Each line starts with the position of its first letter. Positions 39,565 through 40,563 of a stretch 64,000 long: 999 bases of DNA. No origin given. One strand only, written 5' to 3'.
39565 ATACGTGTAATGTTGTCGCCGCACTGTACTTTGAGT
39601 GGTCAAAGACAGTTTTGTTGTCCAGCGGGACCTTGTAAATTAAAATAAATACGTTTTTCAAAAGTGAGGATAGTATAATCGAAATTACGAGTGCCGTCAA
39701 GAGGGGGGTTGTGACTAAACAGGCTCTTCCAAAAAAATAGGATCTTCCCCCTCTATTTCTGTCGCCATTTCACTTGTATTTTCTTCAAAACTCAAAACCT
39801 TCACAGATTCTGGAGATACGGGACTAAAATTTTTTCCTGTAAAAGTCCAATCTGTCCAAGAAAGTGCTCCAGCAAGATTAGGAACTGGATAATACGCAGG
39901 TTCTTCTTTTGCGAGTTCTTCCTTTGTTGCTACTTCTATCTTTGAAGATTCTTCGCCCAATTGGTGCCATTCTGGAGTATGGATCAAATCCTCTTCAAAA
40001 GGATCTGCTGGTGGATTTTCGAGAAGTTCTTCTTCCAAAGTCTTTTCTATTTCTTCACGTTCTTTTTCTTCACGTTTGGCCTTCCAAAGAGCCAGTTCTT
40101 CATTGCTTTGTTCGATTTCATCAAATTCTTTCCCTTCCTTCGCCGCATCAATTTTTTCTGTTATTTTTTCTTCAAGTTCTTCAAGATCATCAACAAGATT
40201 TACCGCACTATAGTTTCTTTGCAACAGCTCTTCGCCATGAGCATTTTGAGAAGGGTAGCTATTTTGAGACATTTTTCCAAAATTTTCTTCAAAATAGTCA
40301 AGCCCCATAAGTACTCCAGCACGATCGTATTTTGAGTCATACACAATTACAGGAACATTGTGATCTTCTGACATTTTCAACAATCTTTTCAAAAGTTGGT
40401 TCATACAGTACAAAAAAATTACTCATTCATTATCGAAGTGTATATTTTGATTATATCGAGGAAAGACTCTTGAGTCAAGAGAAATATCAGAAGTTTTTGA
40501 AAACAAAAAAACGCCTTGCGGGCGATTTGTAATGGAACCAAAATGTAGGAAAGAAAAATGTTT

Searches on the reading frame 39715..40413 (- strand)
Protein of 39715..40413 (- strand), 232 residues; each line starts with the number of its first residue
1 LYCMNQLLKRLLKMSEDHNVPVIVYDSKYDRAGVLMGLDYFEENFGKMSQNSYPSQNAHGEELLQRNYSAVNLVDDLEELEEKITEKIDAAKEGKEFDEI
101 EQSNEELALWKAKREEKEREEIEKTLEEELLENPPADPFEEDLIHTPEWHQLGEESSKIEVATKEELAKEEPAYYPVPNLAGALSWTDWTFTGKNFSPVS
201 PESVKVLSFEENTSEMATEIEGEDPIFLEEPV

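Call 45: find_encoding_contigs(protein=window:39715-40413:-, flank=10000, max_places=10)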
Protein window:39715-40413:- (232 aa): no gene with exactly this product is on record in the collection.
